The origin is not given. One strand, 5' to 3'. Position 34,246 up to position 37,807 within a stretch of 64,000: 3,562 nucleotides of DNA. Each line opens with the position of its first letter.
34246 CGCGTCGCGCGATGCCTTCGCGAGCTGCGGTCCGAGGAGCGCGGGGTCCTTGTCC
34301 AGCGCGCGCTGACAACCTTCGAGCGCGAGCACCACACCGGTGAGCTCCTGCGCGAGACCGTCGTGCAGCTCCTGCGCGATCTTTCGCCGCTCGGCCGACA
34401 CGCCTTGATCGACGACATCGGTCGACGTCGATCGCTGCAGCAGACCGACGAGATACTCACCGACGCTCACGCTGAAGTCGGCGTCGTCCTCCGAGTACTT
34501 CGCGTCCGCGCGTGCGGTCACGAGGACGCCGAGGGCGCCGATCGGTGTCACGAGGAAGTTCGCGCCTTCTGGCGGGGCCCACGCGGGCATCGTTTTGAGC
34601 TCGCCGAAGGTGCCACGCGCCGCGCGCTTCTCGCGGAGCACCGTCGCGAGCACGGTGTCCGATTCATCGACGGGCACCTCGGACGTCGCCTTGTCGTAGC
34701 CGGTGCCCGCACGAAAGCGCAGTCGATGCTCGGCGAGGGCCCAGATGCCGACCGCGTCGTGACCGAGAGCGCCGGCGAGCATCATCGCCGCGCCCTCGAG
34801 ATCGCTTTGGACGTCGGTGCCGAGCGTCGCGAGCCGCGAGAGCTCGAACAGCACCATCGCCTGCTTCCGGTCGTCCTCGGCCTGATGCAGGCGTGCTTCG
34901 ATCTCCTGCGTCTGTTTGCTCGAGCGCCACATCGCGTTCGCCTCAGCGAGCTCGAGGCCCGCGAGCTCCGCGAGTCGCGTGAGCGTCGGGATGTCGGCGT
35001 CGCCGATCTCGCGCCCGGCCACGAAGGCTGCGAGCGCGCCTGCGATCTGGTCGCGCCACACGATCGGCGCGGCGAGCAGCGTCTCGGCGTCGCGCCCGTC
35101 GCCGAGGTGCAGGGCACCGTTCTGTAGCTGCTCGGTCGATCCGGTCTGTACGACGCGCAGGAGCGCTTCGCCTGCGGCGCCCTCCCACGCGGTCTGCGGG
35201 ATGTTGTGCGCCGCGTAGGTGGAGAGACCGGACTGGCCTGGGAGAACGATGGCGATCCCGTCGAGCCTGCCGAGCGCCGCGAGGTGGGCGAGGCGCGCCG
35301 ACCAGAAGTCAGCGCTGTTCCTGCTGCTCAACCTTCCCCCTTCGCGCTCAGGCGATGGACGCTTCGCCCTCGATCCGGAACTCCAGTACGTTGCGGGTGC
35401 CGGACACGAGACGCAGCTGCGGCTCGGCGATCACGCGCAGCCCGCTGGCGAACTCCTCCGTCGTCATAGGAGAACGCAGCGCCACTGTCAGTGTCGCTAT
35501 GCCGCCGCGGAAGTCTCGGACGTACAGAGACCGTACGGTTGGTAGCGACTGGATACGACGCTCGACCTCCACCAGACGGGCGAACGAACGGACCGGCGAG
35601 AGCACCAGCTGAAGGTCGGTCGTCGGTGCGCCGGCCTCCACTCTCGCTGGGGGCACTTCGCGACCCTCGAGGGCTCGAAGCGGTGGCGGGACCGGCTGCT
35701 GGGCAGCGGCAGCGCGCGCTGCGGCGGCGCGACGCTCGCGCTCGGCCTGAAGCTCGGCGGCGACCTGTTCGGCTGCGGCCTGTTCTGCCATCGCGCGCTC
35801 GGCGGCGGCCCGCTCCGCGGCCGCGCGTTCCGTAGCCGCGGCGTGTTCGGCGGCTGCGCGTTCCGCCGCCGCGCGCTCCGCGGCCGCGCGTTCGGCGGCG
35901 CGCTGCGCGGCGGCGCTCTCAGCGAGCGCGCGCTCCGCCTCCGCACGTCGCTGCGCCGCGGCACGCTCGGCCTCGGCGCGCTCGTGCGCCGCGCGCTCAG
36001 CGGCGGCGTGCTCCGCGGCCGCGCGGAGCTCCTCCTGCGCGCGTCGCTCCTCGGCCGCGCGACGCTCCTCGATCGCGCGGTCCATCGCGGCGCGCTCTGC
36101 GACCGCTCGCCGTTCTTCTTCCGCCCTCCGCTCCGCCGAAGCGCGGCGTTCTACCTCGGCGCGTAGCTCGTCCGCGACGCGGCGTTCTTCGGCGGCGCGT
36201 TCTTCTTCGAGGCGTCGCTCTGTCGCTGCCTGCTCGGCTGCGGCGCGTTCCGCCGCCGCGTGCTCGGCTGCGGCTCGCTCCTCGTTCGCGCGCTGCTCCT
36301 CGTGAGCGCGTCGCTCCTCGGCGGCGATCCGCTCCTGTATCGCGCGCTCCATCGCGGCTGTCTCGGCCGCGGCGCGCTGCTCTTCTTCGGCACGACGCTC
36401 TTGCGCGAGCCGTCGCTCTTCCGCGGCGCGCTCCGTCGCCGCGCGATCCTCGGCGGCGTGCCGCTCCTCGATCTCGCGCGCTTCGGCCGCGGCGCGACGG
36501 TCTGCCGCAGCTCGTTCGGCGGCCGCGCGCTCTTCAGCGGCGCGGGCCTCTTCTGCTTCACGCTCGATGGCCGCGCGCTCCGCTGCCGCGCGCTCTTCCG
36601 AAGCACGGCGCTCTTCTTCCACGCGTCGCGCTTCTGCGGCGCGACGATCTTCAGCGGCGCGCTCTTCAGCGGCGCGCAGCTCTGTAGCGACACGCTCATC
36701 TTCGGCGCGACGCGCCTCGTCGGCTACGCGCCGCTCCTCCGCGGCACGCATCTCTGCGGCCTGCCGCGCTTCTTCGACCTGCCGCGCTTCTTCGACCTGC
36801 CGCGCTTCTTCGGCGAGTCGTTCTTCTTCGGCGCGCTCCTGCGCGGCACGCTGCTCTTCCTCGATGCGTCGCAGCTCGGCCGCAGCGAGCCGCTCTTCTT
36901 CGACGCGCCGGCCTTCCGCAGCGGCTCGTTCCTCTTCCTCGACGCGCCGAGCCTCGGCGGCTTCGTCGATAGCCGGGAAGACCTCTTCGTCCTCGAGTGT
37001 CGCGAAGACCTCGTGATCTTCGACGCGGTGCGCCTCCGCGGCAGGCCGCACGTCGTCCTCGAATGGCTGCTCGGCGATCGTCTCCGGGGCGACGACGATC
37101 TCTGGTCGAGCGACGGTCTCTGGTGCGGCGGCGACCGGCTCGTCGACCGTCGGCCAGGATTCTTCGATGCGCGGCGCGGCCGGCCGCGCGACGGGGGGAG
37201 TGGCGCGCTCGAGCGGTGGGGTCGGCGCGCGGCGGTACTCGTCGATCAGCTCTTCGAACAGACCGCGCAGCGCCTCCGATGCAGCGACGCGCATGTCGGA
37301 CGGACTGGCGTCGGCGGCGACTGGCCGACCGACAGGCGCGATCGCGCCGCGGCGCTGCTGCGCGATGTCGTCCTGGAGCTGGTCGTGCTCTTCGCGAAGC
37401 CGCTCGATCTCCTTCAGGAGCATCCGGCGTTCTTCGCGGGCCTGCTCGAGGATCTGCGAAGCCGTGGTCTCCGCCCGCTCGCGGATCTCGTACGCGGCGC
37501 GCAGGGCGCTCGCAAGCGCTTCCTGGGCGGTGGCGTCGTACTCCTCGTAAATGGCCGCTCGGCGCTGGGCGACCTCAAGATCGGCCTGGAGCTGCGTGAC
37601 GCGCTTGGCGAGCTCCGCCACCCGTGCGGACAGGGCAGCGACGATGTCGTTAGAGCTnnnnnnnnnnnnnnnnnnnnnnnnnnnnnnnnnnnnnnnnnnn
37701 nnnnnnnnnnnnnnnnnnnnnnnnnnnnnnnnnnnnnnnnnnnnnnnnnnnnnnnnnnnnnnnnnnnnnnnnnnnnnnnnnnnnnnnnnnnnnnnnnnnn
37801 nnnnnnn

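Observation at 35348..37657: Giant A/E/R-rich coiled-coil protein (DivIVA-like head) in an operon with a soluble GAF–GAF kinase and LuxR regulator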

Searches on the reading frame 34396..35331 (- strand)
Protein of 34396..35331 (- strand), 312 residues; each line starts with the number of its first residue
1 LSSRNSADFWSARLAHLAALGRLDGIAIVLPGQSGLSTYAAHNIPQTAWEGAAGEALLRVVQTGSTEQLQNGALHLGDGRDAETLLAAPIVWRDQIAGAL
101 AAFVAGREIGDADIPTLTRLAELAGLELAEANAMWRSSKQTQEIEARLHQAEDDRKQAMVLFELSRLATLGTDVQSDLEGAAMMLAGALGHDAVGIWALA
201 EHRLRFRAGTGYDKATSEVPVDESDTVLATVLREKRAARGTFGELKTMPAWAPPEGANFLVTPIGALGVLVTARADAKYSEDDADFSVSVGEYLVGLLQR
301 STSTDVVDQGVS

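Call 47: find_homologous_proteins(query=window:34396-35331:-, max_evalue=0.00001)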
Query window:34396-35331:- (312 aa): 14 proteins with E <= 0.00001 among 8000 candidates.
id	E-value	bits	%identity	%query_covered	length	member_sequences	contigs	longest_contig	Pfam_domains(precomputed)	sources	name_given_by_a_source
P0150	2.6e-168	577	87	100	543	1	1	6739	PF01590.33,PF07730.20,PF02518.32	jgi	jgi:signal transduction histidine kinase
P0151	5.4e-168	576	87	100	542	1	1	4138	PF01590.33,PF07730.20,PF02518.32,PF13492.13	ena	-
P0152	2.2e-151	521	79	100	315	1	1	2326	PF01590.33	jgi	jgi:hypothetical protein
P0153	1.4e-148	512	88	88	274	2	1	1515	PF01590.33,PF13492.13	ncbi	-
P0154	5.4e-144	497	79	100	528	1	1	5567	PF01590.33,PF13581.13,PF07730.20,PF02518.32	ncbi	-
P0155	2.7e-142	491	84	87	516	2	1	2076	PF01590.33,PF13581.13,PF07730.20,PF02518.32,PF13492.13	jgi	jgi:signal transduction histidine kinase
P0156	4.6e-138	477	87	82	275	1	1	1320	PF01590.33,PF13492.13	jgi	-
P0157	6.9e-118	411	88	73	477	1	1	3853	PF01590.33,PF07730.20,PF02518.32,PF13492.13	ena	-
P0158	5.2e-95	336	89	57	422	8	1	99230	PF13581.13,PF07730.20,PF02518.32,PF13492.13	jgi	jgi:signal transduction histidine kinase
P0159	9.0e-94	332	86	58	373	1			PF07730.20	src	-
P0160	4.9e-77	277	79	54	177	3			-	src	-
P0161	1.0e-61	227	83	41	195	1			-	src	-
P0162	3.4e-38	150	83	30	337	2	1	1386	PF13581.13,PF07730.20,PF02518.32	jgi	jgi:signal transduction histidine kinase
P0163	9.7e-37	145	37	87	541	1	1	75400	PF01590.33,PF07730.20,PF02518.32,PF13492.13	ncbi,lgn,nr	ncbi:MAG TPA: GAF domain-containing sensor histidine kinase [Candidatus Limnocylindria bacterium]|nr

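Call 58: predict_structure(alignment_id=A5)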
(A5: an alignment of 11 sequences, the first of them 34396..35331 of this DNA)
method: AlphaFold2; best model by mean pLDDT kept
length: 312 residues; sequences in the alignment: 11
mean_pLDDT: 81.8   pTM: 0.53
mean pLDDT of the five models: 81.8, 81.5, 76.3, 74.7, 61.3
residues with pLDDT >= 90: 45; 70-90: 232; 50-70: 23; < 50: 12
segments of 3 or more residues with pLDDT < 50: 1-5, 306-312
pLDDT, mean of each block of 10 residues (from residue 1): 54 84 89 81 80 88 87 82 90 84 85 85 81 68 74 84 82 83 86 90 86 77 80 88 86 89 91 91 88 85 50 38
secondary structure, 60 per line:
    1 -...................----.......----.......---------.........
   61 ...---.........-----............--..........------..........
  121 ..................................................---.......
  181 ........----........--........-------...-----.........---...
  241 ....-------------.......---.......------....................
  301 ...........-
elements in order: H2-20 E25-31 E36-42 H52-63 E67-75 E81-92 E95-104 H111-170 H174-188 E193-200 E203-210 E218-220 H226-234 E238-241 E258-264 E268-274 H281-311
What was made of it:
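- On Tandem-GAF sensor: Model pLDDT 81.8 (call 58).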

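Call 60: fold_search(model_id=the predicted structure, library=pdb)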
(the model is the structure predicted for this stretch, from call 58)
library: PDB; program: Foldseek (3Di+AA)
matches with E <= 10: 1408; with E <= 0.001: 416
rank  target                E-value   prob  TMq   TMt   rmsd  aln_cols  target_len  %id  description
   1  4bwi_B                9.9e-13  1.00  0.34  0.29  13.7       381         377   13  Structure of the phytochrome Cph2 from Synechocystis sp. PCC6803 (released 2013-10-30)
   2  4bwi_A                1.7e-12  1.00  0.34  0.29  13.2       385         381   11  Structure of the phytochrome Cph2 from Synechocystis sp. PCC6803 (released 2013-10-30)
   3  8w26                  7.0e-12  1.00  0.40  0.33  13.3       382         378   12  X-ray crystal structure of the GAF-PHY domains of SyB-Cph1 (released 2024-05-22)
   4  3ibj_B                1.1e-11  1.00  0.37  0.19  13.7       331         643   15  X-ray structure of PDE2A (released 2009-10-27)
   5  3ibj_A                4.4e-11  1.00  0.40  0.20  12.3       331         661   14  X-ray structure of PDE2A (released 2009-10-27)
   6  8ugs_B                6.3e-11  1.00  0.35  0.15  15.8       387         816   14  Cryo-EM structure of bovine phosphodiesterase 6 bound to cGMP (released 2024-01-17)
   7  9cxi_A                8.0e-11  1.00  0.36  0.16  15.9       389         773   13  Structure of PDE6C in complex with the rod inhibitory p gamma subunit in the absence of added cGMP (released 2024-12-18)
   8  5llw_A                8.5e-11  1.00  0.36  0.19  14.3       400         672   11  Bacteriophytochrome activated diguanylyl cyclase from Idiomarina species A28L (released 2017-03-15)
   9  1ykd_A                1.2e-10  1.00  0.37  0.31  14.1       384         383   11  Crystal Structure of the Tandem GAF Domains from a Cyanobacterial Adenylyl Cyclase: Novel Modes of Ligand-Binding and  (released 2005-02-22)
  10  1mc0                  1.9e-10  1.00  0.34  0.32  16.4       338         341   16  Regulatory Segment of Mouse 3',5'-Cyclic Nucleotide Phosphodiesterase 2A, Containing the GAF A and GAF B Domains (released 2002-10-02)
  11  8bor_A                1.9e-10  1.00  0.31  0.22  14.5       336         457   15  Photosensory module from DrBphP without PHY tongue (released 2023-06-28)
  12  3lfv_A                2.3e-10  1.00  0.38  0.31  13.6       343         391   14  crystal structure of unliganded PDE5A GAF domain (released 2010-09-22)
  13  5lly_C                2.6e-10  1.00  0.36  0.24  13.4       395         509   12  Photosensory Module of Bacteriophytochrome linked Diguanylyl Cyclase from Idiomarina species A28L (released 2017-03-15)
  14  9cxg_A                2.6e-10  1.00  0.37  0.17  15.6       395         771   12  Structure of PDE6C in complex with inhibitory cone p gamma in the presence of cGMP (released 2024-12-18)
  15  1ykd_B                4.4e-10  1.00  0.38  0.32  14.2       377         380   13  Crystal Structure of the Tandem GAF Domains from a Cyanobacterial Adenylyl Cyclase: Novel Modes of Ligand-Binding and  (released 2005-02-22)
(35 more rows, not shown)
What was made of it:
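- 33664..35331 (-): Cytoplasmic histidine kinase: GAF-GAF-HisKA_3-HATPase_c, 555 aa, TTG start. Tandem GAF shown by model plus Foldseek (calls 58, 60).
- On Tandem-GAF sensor: Foldseek: Cph2 1e-12, PDE2A 1e-11, CyaB2 1e-10 (call 60).
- Checked: It matches tandem-GAF and GAF-PHY structures at E 1e-12 to 1e-10 (calls 58, 60).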

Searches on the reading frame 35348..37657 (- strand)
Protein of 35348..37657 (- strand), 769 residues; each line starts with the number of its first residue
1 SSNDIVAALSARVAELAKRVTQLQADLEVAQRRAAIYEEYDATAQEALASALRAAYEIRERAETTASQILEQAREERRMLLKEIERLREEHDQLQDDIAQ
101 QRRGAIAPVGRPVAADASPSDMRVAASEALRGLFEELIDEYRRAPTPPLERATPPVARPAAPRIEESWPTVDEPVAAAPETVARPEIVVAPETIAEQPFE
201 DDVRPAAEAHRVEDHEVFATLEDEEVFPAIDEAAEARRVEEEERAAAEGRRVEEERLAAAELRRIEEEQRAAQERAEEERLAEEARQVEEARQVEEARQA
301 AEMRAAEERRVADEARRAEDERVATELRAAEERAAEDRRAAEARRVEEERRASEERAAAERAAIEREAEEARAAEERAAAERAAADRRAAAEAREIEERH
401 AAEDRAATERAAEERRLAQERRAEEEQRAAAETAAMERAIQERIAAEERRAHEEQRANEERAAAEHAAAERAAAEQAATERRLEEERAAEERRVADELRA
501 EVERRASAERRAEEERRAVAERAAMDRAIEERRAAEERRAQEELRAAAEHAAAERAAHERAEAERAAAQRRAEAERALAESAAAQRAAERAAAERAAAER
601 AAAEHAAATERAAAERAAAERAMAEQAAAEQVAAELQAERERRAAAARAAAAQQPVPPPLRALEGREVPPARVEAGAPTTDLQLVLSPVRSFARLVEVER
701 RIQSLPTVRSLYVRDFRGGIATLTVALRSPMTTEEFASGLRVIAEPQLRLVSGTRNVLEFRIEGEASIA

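Call 6: search_protein_families(library=pfam, proteins=[window:35348-37657:-], max_evalue=0.1)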
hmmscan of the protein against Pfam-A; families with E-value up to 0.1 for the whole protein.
window:35348-37657:- (769 aa): 0 families

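Call 7: search_protein_families(library=ncbifam, proteins=[window:35348-37657:-], max_evalue=0.1)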
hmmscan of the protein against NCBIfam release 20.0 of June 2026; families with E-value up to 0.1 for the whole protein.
window:35348-37657:- (769 aa): 0 families
